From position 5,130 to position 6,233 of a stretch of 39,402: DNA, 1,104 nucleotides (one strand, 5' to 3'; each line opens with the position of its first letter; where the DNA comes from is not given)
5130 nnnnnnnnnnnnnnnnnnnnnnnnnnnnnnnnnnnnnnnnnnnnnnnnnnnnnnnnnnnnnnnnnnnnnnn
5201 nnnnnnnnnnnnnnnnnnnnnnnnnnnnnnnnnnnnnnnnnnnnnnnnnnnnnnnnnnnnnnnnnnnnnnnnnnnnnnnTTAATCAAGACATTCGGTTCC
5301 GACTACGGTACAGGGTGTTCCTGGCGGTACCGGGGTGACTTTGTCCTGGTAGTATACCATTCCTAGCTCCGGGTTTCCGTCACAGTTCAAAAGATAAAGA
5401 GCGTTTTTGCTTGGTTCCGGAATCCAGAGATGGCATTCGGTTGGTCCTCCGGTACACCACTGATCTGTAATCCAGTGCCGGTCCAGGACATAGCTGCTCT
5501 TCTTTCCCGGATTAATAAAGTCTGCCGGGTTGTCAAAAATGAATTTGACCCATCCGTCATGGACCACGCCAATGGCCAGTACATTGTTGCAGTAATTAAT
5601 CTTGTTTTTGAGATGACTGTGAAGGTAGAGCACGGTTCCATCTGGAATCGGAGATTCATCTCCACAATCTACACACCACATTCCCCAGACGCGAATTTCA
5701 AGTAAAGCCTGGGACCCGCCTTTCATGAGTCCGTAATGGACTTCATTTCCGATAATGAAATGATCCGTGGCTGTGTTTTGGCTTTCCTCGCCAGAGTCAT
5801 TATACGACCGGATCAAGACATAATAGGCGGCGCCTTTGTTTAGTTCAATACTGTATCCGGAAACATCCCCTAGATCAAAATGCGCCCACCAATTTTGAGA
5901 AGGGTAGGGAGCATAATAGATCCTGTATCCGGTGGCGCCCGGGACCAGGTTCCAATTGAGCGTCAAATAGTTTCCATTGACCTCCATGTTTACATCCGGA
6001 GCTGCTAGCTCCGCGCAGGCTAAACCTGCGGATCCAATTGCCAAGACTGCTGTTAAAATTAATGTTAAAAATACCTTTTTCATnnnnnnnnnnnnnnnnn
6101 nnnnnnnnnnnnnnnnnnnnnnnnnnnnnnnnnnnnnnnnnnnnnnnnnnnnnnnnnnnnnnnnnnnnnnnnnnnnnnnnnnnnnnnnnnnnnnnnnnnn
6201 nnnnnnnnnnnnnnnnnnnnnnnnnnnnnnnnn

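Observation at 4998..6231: Compositionally foreign cassette encoding a secreted Cys-rich FN3-like protein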

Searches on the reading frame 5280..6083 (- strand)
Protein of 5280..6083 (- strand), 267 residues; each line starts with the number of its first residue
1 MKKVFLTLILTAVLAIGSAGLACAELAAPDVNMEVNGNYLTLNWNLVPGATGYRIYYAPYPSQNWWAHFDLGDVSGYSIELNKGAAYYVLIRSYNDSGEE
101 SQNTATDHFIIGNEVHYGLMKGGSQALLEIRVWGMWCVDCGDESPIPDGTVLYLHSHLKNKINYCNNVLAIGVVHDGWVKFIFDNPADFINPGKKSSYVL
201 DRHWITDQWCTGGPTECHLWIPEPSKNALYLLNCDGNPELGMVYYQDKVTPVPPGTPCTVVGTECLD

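Call 4: search_protein_families(library=pfam, proteins=[window:5280-6083:-], max_evalue=10)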
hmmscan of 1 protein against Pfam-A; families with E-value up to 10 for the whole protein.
window:5280-6083:- (267 aa): 2 families
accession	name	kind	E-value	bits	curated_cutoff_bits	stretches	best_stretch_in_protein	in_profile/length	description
PF00041.27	fn3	-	0.016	15.9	25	1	31-104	6-81/84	Fibronectin type III domain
PF08139.17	LPAM_1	-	2.4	9.2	20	1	1-15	1-15/18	Prokaryotic membrane lipoprotein lipid attachment site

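Call 5: find_homologous_proteins(query=window:5283-6083:-, max_evalue=0.001)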
Query window:5283-6083:- (267 aa): 3 proteins with E <= 0.001 among 481 candidates.
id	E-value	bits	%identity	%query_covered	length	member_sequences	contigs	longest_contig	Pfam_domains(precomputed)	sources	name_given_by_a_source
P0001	1.0e-187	641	100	100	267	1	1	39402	-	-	-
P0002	4.9e-107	376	60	100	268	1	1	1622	-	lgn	-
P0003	3.6e-103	363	58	100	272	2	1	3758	-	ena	-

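Call 7: find_encoding_contigs(protein=P0003, flank=10000)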
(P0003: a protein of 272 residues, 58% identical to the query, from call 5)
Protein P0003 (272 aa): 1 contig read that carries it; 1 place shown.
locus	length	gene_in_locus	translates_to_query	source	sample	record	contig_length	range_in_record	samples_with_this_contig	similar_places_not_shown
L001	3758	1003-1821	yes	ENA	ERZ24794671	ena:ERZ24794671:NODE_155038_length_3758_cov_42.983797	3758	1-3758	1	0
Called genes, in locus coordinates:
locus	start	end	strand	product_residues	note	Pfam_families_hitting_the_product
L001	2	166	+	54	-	?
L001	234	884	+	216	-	PF02706:Wzz (weak)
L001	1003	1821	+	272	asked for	-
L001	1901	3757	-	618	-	?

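Call 8: find_encoding_contigs(protein=P0002, flank=10000)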
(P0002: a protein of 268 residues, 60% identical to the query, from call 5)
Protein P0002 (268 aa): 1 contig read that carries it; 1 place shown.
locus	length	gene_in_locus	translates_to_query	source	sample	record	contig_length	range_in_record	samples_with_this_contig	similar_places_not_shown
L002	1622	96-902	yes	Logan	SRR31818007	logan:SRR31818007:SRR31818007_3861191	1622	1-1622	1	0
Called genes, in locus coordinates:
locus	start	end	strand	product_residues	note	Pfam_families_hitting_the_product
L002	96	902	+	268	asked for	-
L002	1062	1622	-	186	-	?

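Call 18: find_related_loci(query=A1, collection=genome_contigs, flank=10000)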
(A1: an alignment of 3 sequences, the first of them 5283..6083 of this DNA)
Query A1 (267 aa) in genome_contigs; peptide patterns used: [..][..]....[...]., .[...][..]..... (x = any residue, [..] = any of these).
20 stretches matched a pattern, but none encodes a relative of the query by tblastn (E <= 1e-3).

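Call 19: find_related_loci(query=A1, collection=metagenome_contigs, flank=10000)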
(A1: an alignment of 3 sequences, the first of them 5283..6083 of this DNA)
Query A1 (267 aa) in metagenome_contigs; peptide patterns used: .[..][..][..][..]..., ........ (x = any residue, [..] = any of these).
407 stretches matched a pattern, but none encodes a relative of the query by tblastn (E <= 1e-3).

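Call 20: find_related_loci(query=A1, collection=viral_contigs, flank=10000)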
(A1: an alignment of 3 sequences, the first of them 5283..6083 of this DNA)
Query A1 (267 aa) in viral_contigs; peptide patterns used: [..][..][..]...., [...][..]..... (x = any residue, [..] = any of these).
94 stretches matched a pattern, but none encodes a relative of the query by tblastn (E <= 1e-3).

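Call 22: search_protein_representatives(alignment_id=A1)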
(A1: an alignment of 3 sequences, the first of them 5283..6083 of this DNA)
Query: 3 sequences, 268 profile positions. Proteins with E-value up to 0.001 (for the whole library): 12648; up to 1e-10: 2937; up to 1e-30: 144. The best 150 are listed.
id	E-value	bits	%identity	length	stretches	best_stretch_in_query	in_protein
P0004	1.8e-122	424.4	-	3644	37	35-103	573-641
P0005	5.9e-117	406.3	-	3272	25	36-106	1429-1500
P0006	9.9e-115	399.0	-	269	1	1-268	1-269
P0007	2.8e-108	377.9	-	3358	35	34-113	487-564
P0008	3.2e-97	341.6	-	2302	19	16-114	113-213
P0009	2.2e-95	335.6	-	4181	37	32-103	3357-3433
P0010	4.0e-89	315.1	-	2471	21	24-105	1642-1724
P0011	9.9e-88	310.5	-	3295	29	34-109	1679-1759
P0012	7.6e-82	291.2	-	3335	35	22-100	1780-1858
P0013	2.1e-80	286.5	-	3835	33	38-98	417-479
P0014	2.4e-79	283.0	-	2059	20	34-107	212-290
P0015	1.7e-76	273.7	-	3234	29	35-106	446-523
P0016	5.4e-71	255.6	-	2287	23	28-102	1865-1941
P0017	1.1e-69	251.3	-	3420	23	21-104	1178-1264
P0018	8.1e-69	248.5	-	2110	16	1-103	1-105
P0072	2.4e-38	148.6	-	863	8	1-104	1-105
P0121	2.9e-32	128.7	-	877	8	2-101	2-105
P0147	9.1e-31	123.7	-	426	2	1-111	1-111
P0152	1.3e-30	123.2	-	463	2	1-111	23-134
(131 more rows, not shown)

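Call 24: predict_structure(alignment_id=A1)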
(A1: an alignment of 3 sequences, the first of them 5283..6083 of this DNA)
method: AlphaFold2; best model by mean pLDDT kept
length: 267 residues; sequences in the alignment: 3
mean_pLDDT: 48.4   pTM: 0.41
mean pLDDT of the five models: 48.4, 46.1, 45.4, 45.3, 41.7
residues with pLDDT >= 90: 4; 70-90: 41; 50-70: 68; < 50: 154
segments of 3 or more residues with pLDDT < 50: 1-23, 61-63, 104-127, 156-168, 184-217, 221-267
pLDDT, mean of each block of 10 residues (from residue 1): 41 35 56 63 82 76 65 83 56 82 50 37 42 53 56 44 37 54 44 32 35 42 37 28 27 24 21
secondary structure, 60 per line:
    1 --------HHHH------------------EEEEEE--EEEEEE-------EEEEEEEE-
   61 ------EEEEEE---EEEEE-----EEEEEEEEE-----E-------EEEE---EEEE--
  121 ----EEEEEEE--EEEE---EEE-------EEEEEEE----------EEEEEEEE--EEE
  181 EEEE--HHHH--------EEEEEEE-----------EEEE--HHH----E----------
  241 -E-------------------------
elements in order: H9-12 E31-36 E39-44 E52-59 E67-72 E76-80 E86-94 E108-111 E115-118 E125-131 E134-137 E141-143 E151-157 E168-175 E178-184 H187-190 E199-205 E217-220

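Call 26: find_encoding_contigs(protein=P0006, flank=10000)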
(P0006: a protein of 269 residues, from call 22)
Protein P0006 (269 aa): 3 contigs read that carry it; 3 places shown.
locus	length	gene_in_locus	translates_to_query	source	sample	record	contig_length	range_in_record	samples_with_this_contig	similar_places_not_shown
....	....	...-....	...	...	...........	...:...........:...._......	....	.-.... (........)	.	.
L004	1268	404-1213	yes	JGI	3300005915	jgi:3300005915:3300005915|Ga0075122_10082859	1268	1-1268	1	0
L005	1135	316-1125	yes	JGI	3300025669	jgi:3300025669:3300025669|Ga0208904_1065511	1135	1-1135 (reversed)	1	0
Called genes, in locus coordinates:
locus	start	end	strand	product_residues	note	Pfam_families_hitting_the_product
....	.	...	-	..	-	?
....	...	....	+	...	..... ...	-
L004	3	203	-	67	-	?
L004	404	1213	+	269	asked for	-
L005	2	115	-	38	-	?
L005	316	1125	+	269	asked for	-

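Call 31: search_protein_families(library=ncbifam, proteins=[window:5283-6083:-], max_evalue=10)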
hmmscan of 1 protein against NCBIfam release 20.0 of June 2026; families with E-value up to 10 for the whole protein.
window:5283-6083:- (267 aa): 1 family
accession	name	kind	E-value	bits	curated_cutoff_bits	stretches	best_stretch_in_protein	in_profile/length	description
NF033802.1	AimP_fam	subfamily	0.087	13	35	1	1-17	1-17/43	lysogeny pheromone AimP family peptide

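Call 34: fold_search(model_id=the predicted structure, library=pdb)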
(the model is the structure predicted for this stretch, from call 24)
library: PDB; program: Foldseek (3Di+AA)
matches with E <= 10: 1609; with E <= 0.001: 71
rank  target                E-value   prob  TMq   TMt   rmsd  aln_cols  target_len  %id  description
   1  8peq_B                1.3e-05  1.00  0.27  0.27  13.4       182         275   16  Complex of diubiquitin-derived artificial binding protein (Affilin) variant Af2 with its target oncofetal fibronectin  (released 2024-06-26)
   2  1qg3_A                2.1e-05  1.00  0.25  0.34  17.7       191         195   16  CRYSTAL STRUCTURE OF A TANDEM PAIR OF FIBRONECTIN TYPE III DOMAINS FROM THE CYTOPLASMIC TAIL OF INTEGRIN ALPHA6 BETA4 (released 1999-08-20)
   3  3f7p_D                2.3e-05  1.00  0.26  0.34  17.5       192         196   14  Crystal structure of a complex between integrin beta4 and plectin (released 2009-03-10)
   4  6xay_A                2.6e-05  1.00  0.28  0.27  15.6       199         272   14  Structure of a fragment of human fibronectin containing the 10th, 11th and 12th type III domains (released 2021-06-09)
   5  1qg3_B                2.8e-05  1.00  0.26  0.35  17.6       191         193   16  CRYSTAL STRUCTURE OF A TANDEM PAIR OF FIBRONECTIN TYPE III DOMAINS FROM THE CYTOPLASMIC TAIL OF INTEGRIN ALPHA6 BETA4 (released 1999-08-20)
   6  6tpt                  2.8e-05  1.00  0.25  0.34  18.1       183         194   15  Crystal structures of FNIII domain three and four of the human leucocyte common antigen-related protein, LAR (released 2020-05-13)
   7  4q58_C                3.6e-05  1.00  0.27  0.38  17.2       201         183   14  Crystal structure of the plectin 1a actin-binding domain/integrin beta 4 fragment complex (released 2014-07-23)
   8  4gh7_B                3.8e-05  1.00  0.27  0.26  12.5       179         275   17  Crystal structure of Anticalin N7A in complex with oncofetal fibronectin fragment Fn7B8 (released 2012-12-26)
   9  5n47_F                3.8e-05  1.00  0.26  0.25  13.4       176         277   16  Structure of Anticalin N7E in complex with the three-domain fragment Fn7B8 of human oncofetal fibronectin (released 2018-02-14)
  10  4yfe_A                5.3e-05  1.00  0.26  0.35  16.0       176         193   15  Crystal structure of PTP delta Fn1-Fn2 (released 2015-05-06)
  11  4hlj                  5.6e-05  1.00  0.23  0.27  15.5       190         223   16  Axon Guidance Receptor (released 2013-11-20)
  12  2n1k_MODEL_1_A        5.9e-05  1.00  0.26  0.59   4.4        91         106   23  Structure of the Third Type III Domain from Human Fibronectin (released 2015-11-11)
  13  1fnf                  7.8e-05  1.00  0.27  0.20  15.0       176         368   19  FRAGMENT OF HUMAN FIBRONECTIN ENCOMPASSING TYPE-III REPEATS 7 THROUGH 10 (released 1996-01-29)
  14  8peq_A                8.7e-05  1.00  0.27  0.26  13.3       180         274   15  Complex of diubiquitin-derived artificial binding protein (Affilin) variant Af2 with its target oncofetal fibronectin  (released 2024-06-26)
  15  3teu                  9.1e-05  1.00  0.27  0.66   6.6       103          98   24  Crystal structure of fibcon (released 2012-05-16)
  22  4u3h                  1.5e-04  1.00  0.27  0.65   2.3        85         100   24  Crystal structure of FN3con (released 2015-02-11)
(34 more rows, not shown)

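Call 57: list_cluster_members(proteins=[P0147, P0152, P0072, P0121, P0018, P0004, P0154, P0006])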
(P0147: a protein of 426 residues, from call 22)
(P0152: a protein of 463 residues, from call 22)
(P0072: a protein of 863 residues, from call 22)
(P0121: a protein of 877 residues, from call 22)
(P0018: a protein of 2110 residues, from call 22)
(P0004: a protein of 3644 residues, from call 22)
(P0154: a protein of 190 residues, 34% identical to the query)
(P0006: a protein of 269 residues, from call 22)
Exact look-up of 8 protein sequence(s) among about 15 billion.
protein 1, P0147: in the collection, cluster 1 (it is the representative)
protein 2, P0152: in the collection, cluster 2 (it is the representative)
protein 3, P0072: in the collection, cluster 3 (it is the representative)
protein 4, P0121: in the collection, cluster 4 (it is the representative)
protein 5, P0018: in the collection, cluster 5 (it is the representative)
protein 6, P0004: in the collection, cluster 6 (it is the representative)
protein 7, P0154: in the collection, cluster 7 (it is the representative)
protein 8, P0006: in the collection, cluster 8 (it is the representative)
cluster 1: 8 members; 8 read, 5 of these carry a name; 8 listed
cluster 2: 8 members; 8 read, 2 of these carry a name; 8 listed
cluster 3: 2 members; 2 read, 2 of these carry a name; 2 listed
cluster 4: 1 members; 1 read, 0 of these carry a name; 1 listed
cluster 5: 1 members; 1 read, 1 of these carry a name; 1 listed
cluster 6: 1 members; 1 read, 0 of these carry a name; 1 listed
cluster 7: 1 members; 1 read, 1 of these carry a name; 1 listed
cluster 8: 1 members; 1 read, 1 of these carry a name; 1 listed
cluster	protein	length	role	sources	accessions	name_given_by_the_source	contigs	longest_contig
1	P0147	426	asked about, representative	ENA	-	-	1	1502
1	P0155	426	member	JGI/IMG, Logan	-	hypothetical protein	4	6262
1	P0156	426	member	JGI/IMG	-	hypothetical protein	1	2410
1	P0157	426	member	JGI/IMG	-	hypothetical protein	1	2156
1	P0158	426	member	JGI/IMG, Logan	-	hypothetical protein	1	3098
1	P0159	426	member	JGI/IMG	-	hypothetical protein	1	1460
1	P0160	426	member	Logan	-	-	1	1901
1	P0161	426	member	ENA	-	-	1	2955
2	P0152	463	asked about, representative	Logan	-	-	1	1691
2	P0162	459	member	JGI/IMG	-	hypothetical protein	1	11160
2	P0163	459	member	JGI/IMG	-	hypothetical protein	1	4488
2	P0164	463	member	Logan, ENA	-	-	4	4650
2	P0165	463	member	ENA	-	-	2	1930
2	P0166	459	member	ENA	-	-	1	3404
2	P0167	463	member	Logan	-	-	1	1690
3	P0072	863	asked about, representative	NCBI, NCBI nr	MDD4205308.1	MAG: fibronectin type III domain-containing protein, partial [Candidatus Delongbacteria ... | fibronectin type III domain-containing protein [Candidatus Delongbacteria bacterium]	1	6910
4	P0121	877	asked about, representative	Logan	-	-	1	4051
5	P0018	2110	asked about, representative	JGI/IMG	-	RHS repeat-associated protein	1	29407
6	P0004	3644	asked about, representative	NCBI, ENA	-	-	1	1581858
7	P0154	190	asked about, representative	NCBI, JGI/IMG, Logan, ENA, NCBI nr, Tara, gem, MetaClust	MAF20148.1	MAG: hypothetical protein CMI55_00505 [Parcubacteria group bacterium] | hypothetical protein | hypothetical protein [Parcubacteria group bacterium]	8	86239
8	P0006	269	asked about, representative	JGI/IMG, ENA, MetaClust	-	\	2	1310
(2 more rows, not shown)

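Call 70: search_protein_families(library=phrogs, proteins=[window:5283-6083:-], max_evalue=1)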
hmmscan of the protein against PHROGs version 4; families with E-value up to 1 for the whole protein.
window:5283-6083:- (267 aa): 2 families
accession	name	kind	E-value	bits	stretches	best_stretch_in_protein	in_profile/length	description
phrog_31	-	tail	0.0061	15.3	1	34-106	978-1057/1565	central tail fiber J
phrog_7440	-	tail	0.1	12.6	1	39-68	267-294/354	major tail protein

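Call 71: search_protein_families(library=pfam, proteins=[P0002, P0003, P0006], max_evalue=0.1)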
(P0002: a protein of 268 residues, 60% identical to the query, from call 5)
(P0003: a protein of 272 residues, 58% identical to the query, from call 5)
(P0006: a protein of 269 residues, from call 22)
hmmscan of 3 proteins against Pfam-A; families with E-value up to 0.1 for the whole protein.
P0002 (268 aa): 0 families

P0003 (272 aa): 0 families

P0006 (269 aa): 0 families
